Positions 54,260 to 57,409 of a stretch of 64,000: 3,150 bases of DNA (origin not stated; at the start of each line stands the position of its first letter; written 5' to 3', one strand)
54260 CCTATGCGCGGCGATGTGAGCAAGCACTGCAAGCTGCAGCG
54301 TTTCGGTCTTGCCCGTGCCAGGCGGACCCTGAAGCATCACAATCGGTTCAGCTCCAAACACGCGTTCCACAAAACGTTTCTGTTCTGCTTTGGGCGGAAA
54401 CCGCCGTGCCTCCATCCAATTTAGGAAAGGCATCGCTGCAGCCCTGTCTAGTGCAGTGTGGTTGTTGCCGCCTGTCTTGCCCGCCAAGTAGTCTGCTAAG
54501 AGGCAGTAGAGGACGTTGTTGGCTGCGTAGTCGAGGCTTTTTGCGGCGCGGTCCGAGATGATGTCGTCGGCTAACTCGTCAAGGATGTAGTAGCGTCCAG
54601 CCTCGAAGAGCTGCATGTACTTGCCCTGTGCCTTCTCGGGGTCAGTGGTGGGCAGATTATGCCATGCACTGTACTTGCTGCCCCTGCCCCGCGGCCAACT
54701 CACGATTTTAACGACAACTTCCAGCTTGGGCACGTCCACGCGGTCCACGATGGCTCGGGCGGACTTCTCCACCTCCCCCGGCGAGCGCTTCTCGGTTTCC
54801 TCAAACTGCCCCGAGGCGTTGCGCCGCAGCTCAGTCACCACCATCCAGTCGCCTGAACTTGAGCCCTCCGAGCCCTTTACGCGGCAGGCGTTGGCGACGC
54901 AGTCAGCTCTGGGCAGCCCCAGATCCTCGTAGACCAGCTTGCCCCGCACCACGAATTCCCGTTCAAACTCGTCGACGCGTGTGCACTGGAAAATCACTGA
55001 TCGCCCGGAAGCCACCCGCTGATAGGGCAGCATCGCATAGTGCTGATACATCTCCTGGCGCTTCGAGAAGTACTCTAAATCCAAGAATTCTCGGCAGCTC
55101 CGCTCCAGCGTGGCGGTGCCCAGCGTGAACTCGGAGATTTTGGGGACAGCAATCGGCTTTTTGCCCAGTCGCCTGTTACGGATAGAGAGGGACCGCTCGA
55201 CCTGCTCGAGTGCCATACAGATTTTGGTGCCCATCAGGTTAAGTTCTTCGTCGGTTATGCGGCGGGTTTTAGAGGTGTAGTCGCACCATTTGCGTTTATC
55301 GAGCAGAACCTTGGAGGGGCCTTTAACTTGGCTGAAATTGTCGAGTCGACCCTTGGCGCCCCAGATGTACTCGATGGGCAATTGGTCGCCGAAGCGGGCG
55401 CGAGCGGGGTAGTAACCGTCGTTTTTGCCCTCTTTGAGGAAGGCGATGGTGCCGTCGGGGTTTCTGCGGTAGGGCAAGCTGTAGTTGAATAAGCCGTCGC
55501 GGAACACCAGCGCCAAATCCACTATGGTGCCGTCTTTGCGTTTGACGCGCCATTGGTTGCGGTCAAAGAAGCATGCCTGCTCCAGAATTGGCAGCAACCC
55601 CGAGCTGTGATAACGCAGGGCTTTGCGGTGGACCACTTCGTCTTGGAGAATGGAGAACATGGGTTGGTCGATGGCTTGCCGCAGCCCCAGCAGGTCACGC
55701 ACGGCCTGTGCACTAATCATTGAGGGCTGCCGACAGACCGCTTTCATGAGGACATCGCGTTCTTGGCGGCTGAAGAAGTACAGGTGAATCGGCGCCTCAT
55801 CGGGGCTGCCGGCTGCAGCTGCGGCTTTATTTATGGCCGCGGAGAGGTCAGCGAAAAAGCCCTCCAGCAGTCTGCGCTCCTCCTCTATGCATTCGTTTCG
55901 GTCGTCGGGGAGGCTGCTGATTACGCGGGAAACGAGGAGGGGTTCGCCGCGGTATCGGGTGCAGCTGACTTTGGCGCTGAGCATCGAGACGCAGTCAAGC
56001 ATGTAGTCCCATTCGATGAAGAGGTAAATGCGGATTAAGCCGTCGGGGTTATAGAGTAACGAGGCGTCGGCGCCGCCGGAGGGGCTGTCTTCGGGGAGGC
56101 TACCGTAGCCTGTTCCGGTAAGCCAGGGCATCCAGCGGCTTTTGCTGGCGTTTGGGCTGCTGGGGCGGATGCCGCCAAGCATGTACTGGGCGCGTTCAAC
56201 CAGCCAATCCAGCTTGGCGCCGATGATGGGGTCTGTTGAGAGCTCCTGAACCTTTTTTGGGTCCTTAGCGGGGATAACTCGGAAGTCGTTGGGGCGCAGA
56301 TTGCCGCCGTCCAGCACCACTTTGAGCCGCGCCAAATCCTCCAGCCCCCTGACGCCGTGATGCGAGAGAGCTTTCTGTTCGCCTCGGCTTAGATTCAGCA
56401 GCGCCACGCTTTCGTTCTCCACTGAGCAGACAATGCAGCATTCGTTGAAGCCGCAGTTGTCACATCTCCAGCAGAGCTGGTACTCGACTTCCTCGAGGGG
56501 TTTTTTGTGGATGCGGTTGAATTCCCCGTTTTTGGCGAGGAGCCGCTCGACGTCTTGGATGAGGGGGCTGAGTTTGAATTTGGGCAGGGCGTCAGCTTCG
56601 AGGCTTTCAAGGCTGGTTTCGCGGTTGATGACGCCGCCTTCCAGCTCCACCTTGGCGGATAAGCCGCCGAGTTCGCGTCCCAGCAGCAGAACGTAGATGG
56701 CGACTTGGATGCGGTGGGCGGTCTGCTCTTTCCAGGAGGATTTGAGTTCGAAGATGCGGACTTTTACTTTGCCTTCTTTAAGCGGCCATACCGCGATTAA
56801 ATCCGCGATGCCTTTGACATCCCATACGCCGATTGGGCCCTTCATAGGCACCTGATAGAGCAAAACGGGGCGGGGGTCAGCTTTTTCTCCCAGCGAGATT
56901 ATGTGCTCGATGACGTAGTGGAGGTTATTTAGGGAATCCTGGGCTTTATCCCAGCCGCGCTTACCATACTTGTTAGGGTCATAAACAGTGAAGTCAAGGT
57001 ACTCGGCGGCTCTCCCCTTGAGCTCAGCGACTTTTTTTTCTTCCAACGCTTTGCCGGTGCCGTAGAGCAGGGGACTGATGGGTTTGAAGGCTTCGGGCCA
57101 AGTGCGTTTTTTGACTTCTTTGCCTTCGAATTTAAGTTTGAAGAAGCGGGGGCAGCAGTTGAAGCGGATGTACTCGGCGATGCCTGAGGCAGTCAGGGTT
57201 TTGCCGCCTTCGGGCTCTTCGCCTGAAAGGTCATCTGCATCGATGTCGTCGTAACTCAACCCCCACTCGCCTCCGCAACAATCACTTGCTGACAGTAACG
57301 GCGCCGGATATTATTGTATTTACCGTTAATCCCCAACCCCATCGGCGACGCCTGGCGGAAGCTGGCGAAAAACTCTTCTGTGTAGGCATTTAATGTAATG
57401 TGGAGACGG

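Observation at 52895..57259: Giant single-polypeptide Fe-S nuclease + unassigned 550-aa core + Upf1/Dna2-like helicase: archaeal Dna2-like enzyme or stand-alone nuclease-helicase immunity protein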

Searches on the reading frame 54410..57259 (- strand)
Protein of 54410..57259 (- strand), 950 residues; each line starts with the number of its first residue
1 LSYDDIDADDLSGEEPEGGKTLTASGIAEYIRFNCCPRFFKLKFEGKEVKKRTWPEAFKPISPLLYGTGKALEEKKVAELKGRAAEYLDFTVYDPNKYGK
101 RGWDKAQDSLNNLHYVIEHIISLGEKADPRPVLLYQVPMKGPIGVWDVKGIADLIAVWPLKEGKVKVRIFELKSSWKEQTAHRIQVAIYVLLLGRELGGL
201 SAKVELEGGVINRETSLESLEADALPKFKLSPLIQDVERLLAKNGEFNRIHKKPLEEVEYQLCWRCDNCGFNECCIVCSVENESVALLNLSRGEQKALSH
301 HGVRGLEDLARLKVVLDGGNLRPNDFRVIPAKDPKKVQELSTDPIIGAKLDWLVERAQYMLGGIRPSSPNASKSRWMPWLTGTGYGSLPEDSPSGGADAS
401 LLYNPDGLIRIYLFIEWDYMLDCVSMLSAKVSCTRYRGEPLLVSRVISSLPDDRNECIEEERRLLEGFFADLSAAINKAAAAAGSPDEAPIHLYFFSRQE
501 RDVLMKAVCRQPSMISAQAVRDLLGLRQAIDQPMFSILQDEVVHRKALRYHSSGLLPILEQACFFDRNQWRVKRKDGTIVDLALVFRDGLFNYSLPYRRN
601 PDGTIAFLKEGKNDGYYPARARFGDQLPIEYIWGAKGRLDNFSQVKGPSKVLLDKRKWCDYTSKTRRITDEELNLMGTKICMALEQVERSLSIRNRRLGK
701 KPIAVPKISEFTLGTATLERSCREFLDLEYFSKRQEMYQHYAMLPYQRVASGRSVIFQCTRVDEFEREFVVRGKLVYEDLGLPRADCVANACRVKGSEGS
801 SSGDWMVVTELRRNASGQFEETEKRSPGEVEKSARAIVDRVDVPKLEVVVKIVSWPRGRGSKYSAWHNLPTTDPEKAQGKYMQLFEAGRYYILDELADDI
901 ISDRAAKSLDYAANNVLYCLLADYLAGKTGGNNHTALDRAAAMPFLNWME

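Call 32: search_protein_representatives(protein=window:54410-57259:-)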
Query: 950 residues. Proteins with E-value up to 0.001 (for the whole library): 469; up to 1e-10: 357; up to 1e-30: 188. The best 150 are listed.
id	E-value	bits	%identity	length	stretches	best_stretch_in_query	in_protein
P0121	1.9e-241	820.3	43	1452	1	20-949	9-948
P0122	5.5e-201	686.4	40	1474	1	21-950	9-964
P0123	2.3e-170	585.0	67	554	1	572-950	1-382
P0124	5.2e-161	554.1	38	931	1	22-916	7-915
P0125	1.0e-154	533.3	37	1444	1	16-950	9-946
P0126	2.5e-152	525.3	36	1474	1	23-948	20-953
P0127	4.8e-149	514.5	35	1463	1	22-927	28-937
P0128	2.5e-148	512.1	35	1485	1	9-924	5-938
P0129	2.8e-143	495.4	34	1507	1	19-949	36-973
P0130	1.5e-142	493.0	34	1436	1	22-949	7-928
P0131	4.0e-141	488.3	36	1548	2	110-930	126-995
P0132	1.5e-135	469.8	36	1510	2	206-949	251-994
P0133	1.4e-134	466.6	35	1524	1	19-949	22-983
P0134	6.6e-131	454.4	36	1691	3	4-530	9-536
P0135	1.4e-130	453.4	34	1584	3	22-562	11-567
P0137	1.1e-122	427.3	32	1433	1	22-922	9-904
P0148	1.2e-97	344.3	28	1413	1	21-949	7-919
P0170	1.3e-75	271.5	27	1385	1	22-919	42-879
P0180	1.5e-68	248.1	32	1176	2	165-813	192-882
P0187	2.2e-63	231.0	31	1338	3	164-636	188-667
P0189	8.3e-63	229.1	30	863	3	125-507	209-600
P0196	2.3e-61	224.3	31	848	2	126-515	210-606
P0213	7.9e-55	202.7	29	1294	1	17-919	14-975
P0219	2.2e-50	187.9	32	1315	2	26-548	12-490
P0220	2.3e-50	187.9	30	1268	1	22-821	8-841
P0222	6.7e-50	186.4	30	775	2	126-509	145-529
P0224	1.3e-49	185.4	30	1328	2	133-928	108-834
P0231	3.7e-47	177.3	29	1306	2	129-921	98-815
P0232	9.3e-47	176.0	31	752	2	130-795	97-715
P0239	9.7e-44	166.0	30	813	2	128-522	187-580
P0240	2.4e-43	164.6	31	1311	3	133-814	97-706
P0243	3.2e-42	160.9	29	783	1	130-691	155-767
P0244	1.5e-41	158.7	30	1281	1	133-929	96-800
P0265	5.0e-38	147.1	27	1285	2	21-313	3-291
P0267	1.0e-37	146.0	28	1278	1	22-923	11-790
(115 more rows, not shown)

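Call 33: list_cluster_members(proteins=[P0121, P0122, P0125, P0128, P0134, P0137, P0148, P0170, P0189, P0213])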
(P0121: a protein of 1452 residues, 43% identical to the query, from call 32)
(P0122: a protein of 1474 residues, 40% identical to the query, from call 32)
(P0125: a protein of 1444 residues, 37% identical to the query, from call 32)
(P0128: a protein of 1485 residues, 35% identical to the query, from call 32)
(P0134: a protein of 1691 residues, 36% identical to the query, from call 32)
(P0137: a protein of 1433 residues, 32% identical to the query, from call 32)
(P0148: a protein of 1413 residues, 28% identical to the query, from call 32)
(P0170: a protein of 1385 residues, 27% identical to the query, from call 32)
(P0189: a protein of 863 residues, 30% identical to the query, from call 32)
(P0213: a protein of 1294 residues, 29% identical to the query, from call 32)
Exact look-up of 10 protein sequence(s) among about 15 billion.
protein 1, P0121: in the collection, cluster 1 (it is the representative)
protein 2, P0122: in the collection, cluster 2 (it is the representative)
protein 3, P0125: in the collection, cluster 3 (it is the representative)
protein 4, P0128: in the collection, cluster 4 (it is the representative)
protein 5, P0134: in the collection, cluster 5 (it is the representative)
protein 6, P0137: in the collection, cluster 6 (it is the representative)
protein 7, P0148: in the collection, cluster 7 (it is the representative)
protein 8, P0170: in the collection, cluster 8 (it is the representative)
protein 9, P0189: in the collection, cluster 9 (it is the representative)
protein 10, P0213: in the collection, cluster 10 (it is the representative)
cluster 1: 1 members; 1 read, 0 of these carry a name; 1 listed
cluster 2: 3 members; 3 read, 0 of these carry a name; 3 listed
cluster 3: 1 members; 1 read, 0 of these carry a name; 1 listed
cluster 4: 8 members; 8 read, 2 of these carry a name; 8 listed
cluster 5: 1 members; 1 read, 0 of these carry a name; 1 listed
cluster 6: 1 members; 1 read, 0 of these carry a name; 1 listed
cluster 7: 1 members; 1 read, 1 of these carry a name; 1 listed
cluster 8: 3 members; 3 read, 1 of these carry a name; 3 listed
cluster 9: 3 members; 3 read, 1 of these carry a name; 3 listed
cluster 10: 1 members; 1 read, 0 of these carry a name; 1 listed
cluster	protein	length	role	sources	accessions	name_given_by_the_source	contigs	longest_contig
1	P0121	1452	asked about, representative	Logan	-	-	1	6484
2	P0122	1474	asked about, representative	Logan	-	-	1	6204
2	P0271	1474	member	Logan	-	-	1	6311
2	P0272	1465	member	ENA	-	-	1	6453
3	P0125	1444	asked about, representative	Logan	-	-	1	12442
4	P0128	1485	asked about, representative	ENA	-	-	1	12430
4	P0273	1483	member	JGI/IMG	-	uncharacterized protein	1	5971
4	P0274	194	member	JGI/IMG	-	uncharacterized protein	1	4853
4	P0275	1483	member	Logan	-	-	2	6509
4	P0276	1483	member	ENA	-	-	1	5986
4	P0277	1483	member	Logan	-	-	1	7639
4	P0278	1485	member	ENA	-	-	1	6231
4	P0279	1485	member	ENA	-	-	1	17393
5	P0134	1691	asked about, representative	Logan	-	-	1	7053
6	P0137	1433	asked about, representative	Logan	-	-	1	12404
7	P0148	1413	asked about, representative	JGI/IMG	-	hypothetical protein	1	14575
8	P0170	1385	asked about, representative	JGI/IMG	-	-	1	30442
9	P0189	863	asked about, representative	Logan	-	-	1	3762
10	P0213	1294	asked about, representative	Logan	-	-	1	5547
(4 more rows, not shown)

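Call 37: search_protein_families(library=pfam, alignment_id=A4, max_evalue=0.01)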
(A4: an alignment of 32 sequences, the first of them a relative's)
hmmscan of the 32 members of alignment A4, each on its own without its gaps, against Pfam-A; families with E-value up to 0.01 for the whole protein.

A. member 1, P0121 (1452 aa): 6 families
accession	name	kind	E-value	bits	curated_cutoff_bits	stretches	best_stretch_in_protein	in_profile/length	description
PF13087.12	AAA_12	-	5.7e-21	75.4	27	1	1223-1393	15-194/195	AAA domain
PF13086.12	AAA_11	-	1.4e-15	58.3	27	1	957-1059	3-102/257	AAA domain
PF13245.12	AAA_19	-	9.7e-09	35.9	25.1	1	965-1177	7-132/134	AAA domain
PF13604.12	AAA_30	-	3.6e-08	33.8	27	1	1124-1178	72-132/191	AAA domain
PF13538.12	UvrD_C_2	-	1.1e-05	25.7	27.4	1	1335-1390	2-52/52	UvrD-like helicase C-terminal domain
PF05127.21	NAT10_TcmA_helicase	-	0.005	17.2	22.7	0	974-1055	2-72/176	RNA cytidine acetyltransferase NAT10/TcmA, helicase domain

B. families by the number of members that match (of 32 scanned): 15 families
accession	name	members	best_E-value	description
PF13087.12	AAA_12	25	2.8e-26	AAA domain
PF13086.12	AAA_11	25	1e-15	AAA domain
PF13245.12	AAA_19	25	7.6e-11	AAA domain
PF13604.12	AAA_30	25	1.9e-10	AAA domain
PF12705.13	PDDEXK_1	16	9.8e-09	PD-(D/E)XK nuclease superfamily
PF00004.35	AAA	5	1.3e-06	ATPase family associated with various cellular activities (AAA)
PF13538.12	UvrD_C_2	5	1.1e-05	UvrD-like helicase C-terminal domain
PF05127.21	NAT10_TcmA_helicase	5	0.00019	RNA cytidine acetyltransferase NAT10/TcmA, helicase domain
PF00270.35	DEAD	4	0.00028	DEAD/DEAH box helicase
PF01930.23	Cas_Cas4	2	0.00085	Domain of unknown function DUF83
PF02562.22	PhoH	1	0.00013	PhoH-like protein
PF13482.12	RNase_H_2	1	0.0031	RNase_H superfamily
PF21451.2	NCAP_ISAV_N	1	0.0039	Salmon anemia virus nucleoprotein N-terminal domain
PF13481.12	AAA_25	1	0.0069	AAA domain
PF01443.25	Viral_helicase1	1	0.0089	Viral superfamily 1 RNA helicase core domain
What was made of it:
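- On TM0106 family RecB-like nuclease (TIGR03491): One of 32 relatives hits PF13482 (E 0.003, call 37).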

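Call 38: find_homologous_proteins(query=A3, max_evalue=1e-10)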
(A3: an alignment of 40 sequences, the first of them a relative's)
Query A3 (40 sequences) (1452 aa, profile of the alignment): 87 proteins with E <= 1e-10 among 8000 candidates.
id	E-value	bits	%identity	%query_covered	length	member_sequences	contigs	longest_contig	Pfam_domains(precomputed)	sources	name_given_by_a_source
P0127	0.0e+0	1865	40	99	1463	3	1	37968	PF13087.13,PF13086.13,PF13604.13,PF13245.13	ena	-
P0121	0.0e+0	1863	100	100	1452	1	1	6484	PF13538.13,PF13087.13,PF13086.13,PF13604.13,PF13245.13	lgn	-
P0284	0.0e+0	1848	40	100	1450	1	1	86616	PF13087.13,PF13086.13,PF12705.14,PF13604.13,PF13245.13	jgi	jgi:hypothetical protein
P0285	0.0e+0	1843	40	99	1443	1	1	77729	PF13087.13,PF13086.13,PF13604.13,PF13245.13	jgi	jgi:hypothetical protein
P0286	0.0e+0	1838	39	99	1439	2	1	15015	PF13087.13,PF13086.13,PF12705.14,PF13604.13,PF13245.13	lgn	-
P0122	0.0e+0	1828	46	99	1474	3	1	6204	PF13087.13,PF13086.13,PF13604.13,PF13245.13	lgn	-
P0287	0.0e+0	1816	48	100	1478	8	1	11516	PF13087.13,PF13086.13,PF13604.13,PF13245.13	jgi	-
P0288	0.0e+0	1804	47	100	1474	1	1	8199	PF13087.13,PF13086.13,PF13604.13,PF13245.13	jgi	-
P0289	0.0e+0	1784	61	79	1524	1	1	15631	PF13087.13,PF13086.13,PF13604.13,PF13245.13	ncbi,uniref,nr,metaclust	ncbi:hypothetical protein AKJ64_00910 [candidate division MSBL1 archaeon SCGC-AAA259E17]|uniref:DNA2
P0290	0.0e+0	1783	48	100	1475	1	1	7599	PF13087.13,PF13086.13,PF13604.13,PF13245.13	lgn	-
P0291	0.0e+0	1780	47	100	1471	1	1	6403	PF13087.13,PF13086.13,PF13604.13,PF13245.13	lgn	-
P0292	0.0e+0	1779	48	100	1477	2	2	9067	PF13087.13,PF13086.13,PF13604.13,PF13245.13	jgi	-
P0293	0.0e+0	1777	47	100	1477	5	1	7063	PF13087.13,PF13086.13,PF13604.13,PF13245.13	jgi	jgi:CRISPR/Cas system-associated exonuclease Cas4 (RecB family)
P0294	0.0e+0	1740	48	100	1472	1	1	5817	PF13087.13,PF13086.13,PF13604.13,PF13245.13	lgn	-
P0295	0.0e+0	1728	48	99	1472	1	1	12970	PF13087.13,PF13086.13,PF12705.14,PF13604.13,PF13245.13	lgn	-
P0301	0.0e+0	1582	34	100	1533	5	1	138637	PF13087.13,PF13086.13,PF12705.14,PF13604.13,PF13245.13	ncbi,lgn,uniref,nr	ncbi:AAA domain-containing protein [Halosimplex carlsbadense]|uniref:AAA domain-containing protein n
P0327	0.0e+0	1479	44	99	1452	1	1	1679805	PF13087.13,PF13086.13,PF00270.36,PF13604.13,PF13245.13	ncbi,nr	ncbi:MAG: AAA domain-containing protein [Candidatus Bathyarchaeota archaeon]|nr:AAA domain-containin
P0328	0.0e+0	1472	32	98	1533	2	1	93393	PF13087.13,PF13086.13,PF12705.14,PF13604.13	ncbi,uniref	ncbi:AAA domain-containing protein [Natronomonas amylolytica]|uniref:AAA domain-containing protein n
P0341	1.7e-182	628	25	97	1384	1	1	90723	PF13087.13,PF13086.13,PF12705.14,PF13604.13,PF13245.13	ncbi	ncbi:MAG: DEAD/DEAH box helicase [Janthinobacterium lividum]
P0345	3.0e-19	87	28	18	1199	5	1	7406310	PF13087.13,PF13086.13,PF01443.25,PF13604.13,PF13245.13,PF13482.13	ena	-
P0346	4.8e-16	76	25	18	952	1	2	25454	PF13087.13,PF13086.13,PF12705.14,PF13604.13,PF08696.18,PF13245.13,PF13401.13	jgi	-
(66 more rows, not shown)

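Call 39: find_encoding_contigs(protein=P0301, flank=10000, max_places=2)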
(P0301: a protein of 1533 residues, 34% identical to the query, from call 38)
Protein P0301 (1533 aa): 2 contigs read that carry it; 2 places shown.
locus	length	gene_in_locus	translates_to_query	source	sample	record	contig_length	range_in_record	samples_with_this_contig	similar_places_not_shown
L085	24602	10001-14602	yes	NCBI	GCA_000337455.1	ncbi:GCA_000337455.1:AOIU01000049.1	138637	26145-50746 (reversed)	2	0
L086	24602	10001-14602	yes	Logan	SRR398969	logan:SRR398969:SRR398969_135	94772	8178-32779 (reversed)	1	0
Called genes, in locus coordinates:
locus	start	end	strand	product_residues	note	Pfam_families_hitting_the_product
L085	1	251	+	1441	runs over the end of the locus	PF02384:N6_Mtase (weak), PF20473:MmeI_Mtase (weak), PF07669:Eco57I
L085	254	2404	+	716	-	PF08665:PglZ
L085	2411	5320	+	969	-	PF00176:SNF2-rel_dom, PF00270:DEAD, PF04851:ResIII, PF00271:Helicase_C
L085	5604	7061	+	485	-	PF00633:HHH (faint), PF12826:HHH_2 (weak), PF14520:HHH_5, PF13482:RNase_H_2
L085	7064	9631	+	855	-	PF00270:DEAD, PF04851:ResIII, PF00271:Helicase_C, PF22982:WHD_HRQ1 (weak), PF09369:MZB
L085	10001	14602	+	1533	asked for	PF12705:PDDEXK_1 (weak), PF13604:AAA_30 (faint), PF13086:AAA_11, PF13245:AAA_19 (weak), PF13087:AAA_12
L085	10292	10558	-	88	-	-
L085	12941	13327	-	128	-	-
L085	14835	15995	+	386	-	PF00589:Phage_integrase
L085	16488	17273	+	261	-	PF00142:Fer4_NifH (weak), PF01656:CbiA, PF02374:ArsA_ATPase (faint), PF09140:MipZ (faint), PF10609:ParA, PF13614:AAA_31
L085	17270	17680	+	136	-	PF26492:DUF8160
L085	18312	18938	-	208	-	PF26450:DUF8129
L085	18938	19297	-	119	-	-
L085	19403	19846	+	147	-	-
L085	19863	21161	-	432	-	PF20314:DUF6610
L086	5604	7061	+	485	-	PF00633:HHH (faint), PF12826:HHH_2 (weak), PF14520:HHH_5, PF13482:RNase_H_2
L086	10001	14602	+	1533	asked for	PF12705:PDDEXK_1 (weak), PF13604:AAA_30 (faint), PF13086:AAA_11, PF13245:AAA_19 (weak), PF13087:AAA_12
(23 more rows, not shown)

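Call 40: find_encoding_contigs(protein=P0341, flank=10000, max_places=2)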
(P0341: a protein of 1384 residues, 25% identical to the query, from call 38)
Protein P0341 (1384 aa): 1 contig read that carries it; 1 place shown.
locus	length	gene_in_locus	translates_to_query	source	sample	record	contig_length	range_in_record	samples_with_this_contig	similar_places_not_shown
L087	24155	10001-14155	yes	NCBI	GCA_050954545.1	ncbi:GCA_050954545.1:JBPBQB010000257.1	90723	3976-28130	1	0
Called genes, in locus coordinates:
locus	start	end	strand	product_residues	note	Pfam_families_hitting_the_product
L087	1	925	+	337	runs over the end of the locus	PF08240:ADH_N, PF00107:ADH_zinc_N, PF13602:ADH_zinc_N_2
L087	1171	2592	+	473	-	PF13520:AA_permease_2, PF00324:AA_permease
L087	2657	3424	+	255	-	PF00106:adh_short, PF08659:KR, PF13561:adh_short_C2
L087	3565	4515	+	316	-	PF03069:FmdA_AmdA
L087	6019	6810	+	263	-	PF05985:EutC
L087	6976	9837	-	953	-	PF16334:DUF4964, PF17168:DUF5127, PF16335:GtaA_6_Hairpin, PF13385:Laminin_G_3, PF16335:GtaA_6_Hairpin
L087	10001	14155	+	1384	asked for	PF12705:PDDEXK_1, PF13086:AAA_11, PF13245:AAA_19, PF13604:AAA_30 (faint), PF13087:AAA_12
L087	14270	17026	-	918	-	PF00580:UvrD-helicase, PF13245:AAA_19 (faint), PF13361:UvrD_C (weak), PF13538:UvrD_C_2 (faint)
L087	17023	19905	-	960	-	PF12705:PDDEXK_1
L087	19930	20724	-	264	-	PF00106:adh_short, PF01370:Epimerase (weak), PF08659:KR, PF13561:adh_short_C2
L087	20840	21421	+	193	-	PF00440:TetR_N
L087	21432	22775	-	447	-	PF06824:Glyco_hydro_125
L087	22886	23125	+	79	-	-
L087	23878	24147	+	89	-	PF17137:DUF5110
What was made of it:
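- An AddAB-like pair (call 40).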

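Call 41: find_encoding_contigs(protein=P0284, flank=10000, max_places=2)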
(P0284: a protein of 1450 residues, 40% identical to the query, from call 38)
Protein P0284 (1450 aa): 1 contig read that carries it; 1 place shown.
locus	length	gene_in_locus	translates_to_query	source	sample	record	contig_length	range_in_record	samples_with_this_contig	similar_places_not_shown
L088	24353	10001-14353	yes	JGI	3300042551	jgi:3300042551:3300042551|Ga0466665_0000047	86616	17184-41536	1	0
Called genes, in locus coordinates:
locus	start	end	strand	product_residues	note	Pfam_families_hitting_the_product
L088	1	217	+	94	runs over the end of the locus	-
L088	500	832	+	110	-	-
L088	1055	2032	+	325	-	-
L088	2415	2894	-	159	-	-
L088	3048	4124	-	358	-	PF14520:HHH_5, PF00154:RecA_N (faint), PF08423:Rad51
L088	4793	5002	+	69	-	-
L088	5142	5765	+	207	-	-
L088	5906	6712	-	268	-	PF24161:CCDC39 (weak), PF28422:CCDC89 (weak), PF00170:bZIP_1 (faint)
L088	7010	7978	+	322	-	-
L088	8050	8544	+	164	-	-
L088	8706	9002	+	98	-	PF23438:DUF7123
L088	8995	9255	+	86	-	-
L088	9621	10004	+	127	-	-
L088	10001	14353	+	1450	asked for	PF12705:PDDEXK_1 (weak), PF13086:AAA_11, PF13604:AAA_30 (faint), PF13245:AAA_19 (faint), PF13087:AAA_12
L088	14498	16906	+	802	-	PF02518:HATPase_c, PF13589:HATPase_c_3, PF09239:Topo-VIb_trans, PF18000:Top6b_C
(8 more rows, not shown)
